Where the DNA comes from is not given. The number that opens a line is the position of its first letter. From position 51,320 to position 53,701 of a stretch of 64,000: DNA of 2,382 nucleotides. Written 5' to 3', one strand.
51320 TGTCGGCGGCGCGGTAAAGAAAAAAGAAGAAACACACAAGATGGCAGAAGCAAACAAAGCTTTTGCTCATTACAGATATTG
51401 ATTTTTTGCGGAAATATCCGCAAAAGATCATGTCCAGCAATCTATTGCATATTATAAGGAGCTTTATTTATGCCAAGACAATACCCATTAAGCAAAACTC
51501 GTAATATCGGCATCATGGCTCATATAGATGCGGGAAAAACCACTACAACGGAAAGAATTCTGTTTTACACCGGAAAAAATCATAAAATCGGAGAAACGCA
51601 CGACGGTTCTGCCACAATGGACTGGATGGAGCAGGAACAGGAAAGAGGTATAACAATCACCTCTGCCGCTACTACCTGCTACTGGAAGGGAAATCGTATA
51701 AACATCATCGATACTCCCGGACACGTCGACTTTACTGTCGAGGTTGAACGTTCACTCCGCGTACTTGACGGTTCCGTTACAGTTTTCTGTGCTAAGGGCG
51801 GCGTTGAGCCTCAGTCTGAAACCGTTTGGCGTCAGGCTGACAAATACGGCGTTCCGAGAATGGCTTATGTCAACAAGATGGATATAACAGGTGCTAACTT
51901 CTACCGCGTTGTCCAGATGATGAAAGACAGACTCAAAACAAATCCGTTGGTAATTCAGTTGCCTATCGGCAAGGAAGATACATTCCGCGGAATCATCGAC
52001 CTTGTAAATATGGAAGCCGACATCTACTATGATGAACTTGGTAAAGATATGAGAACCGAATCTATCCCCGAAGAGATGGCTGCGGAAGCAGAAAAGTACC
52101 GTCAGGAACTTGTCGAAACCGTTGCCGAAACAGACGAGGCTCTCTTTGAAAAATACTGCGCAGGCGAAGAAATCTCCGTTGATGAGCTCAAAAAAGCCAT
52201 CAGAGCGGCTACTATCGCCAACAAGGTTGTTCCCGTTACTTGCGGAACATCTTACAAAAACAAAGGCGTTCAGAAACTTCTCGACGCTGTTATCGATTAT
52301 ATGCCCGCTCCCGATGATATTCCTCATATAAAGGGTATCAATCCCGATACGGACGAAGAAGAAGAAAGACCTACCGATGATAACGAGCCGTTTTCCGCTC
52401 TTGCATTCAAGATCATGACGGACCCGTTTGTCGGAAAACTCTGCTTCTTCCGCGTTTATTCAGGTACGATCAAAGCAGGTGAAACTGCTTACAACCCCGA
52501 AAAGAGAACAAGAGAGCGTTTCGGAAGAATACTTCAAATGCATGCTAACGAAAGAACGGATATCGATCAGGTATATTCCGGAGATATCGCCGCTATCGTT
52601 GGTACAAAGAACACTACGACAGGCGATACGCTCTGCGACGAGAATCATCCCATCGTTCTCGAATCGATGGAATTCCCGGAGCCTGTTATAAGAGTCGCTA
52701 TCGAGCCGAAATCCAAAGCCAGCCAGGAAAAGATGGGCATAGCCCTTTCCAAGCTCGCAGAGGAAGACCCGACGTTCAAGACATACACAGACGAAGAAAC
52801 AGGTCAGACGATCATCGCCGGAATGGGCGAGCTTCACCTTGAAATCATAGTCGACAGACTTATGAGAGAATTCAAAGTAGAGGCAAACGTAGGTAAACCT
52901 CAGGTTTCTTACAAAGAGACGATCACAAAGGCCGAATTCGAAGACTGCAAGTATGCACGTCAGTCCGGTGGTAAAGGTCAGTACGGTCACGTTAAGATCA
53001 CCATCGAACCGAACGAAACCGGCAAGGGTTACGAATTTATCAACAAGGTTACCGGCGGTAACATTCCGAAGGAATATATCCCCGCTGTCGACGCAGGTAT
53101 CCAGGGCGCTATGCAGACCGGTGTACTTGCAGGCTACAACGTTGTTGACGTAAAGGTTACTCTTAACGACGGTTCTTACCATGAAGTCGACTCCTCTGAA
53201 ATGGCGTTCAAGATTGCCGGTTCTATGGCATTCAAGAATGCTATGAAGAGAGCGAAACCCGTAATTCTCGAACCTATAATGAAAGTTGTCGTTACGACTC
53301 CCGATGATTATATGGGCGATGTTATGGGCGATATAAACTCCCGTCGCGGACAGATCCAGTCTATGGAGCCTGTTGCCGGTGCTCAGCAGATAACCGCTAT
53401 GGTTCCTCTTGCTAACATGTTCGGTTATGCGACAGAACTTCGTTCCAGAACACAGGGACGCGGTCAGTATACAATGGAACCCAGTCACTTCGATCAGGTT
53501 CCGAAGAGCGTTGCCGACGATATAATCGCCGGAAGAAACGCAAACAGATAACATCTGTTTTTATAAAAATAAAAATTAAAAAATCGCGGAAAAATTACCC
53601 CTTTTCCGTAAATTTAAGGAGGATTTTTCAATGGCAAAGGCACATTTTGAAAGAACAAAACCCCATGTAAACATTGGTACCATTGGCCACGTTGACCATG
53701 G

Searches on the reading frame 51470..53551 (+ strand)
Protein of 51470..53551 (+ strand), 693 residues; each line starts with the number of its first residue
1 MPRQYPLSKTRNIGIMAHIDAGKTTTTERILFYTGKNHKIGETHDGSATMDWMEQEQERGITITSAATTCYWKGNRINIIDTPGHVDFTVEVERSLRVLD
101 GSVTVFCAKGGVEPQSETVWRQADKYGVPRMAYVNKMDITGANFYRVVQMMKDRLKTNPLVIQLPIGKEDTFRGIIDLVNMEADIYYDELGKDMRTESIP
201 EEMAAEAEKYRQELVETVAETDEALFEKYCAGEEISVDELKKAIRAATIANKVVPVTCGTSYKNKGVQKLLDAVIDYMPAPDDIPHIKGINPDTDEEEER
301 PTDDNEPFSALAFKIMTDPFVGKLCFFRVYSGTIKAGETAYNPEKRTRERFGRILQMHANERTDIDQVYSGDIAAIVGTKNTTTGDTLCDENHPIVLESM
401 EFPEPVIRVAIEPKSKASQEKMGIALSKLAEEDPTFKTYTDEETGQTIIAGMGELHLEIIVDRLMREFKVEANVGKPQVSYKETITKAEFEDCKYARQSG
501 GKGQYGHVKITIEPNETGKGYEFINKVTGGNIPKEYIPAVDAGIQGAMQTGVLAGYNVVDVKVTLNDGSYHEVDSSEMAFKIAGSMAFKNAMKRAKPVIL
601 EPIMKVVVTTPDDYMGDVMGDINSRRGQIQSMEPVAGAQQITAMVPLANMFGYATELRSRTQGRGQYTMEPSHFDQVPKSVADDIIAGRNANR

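Call 64: search_protein_families(library=ncbifam, max_evalue=1e-10, proteins=[window:51470-53551:+])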
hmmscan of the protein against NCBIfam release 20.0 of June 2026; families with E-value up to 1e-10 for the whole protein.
window:51470-53551:+ (693 aa): 25 families
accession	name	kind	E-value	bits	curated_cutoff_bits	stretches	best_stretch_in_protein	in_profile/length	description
TIGR00484.1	EF-G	equivalog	0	1172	659.4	1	1-690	1-690/691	elongation factor G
NF009381.0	PRK12740.1-5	subfamily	5.1e-251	834.9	583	1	4-691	3-687/692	elongation factor G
NF009891.0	PRK13351.1-1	equivalog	1.7e-174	582.1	597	1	6-689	5-677/681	elongation factor G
NF009379.0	PRK12740.1-3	equivalog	3.4e-157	524.9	513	1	8-690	6-671/674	elongation factor G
NF009377.1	PRK12740.1-1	equivalog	2e-155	519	890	1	8-685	11-698/700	elongation factor G-like protein EF-G2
NF058620.1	EFG2_Bacteroid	exception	3e-153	511.8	1000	2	5-519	4-512/717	elongation factor G2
NF012153.1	tet_protect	equivalog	1.8e-117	393.2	775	1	12-672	2-612/614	tetracycline resistance ribosomal protection protein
TIGR00490.1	aEF-2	equivalog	5.4e-103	345.5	738.45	3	267-487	243-471/720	elongation factor EF-2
NF000120.3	47473_otr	exception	3.5e-83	280.2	900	2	9-156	1-148/608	tetracycline resistance ribosomal protection protein Otr(A)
NF033148.1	tet_protect_M_W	exception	3e-81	273.6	1100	2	10-163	3-156/639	TetM/TetW/TetO/TetS family tetracycline resistance ribosomal protection protein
NF012154.0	tet_protect_Q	exception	2.2e-69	234.4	1425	2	12-163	5-156/638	tetracycline resistance ribosomal protection protein Tet(Q)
NF001964.0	PRK00741.1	equivalog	3.9e-68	230.2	473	1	7-488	9-476/529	peptide chain release factor 3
TIGR01394.1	TypA_BipA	equivalog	1.7e-67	228.1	757.3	2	11-153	2-142/594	translational GTPase TypA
NF012155.1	tet_protect_M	exception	3.2e-66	223.9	1420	2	9-159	2-152/639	tetracycline resistance ribosomal protection protein Tet(M)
NF009892.0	PRK13351.1-3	equivalog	5.1e-56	190.4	640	2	10-162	3-160/623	elongation factor G-like protein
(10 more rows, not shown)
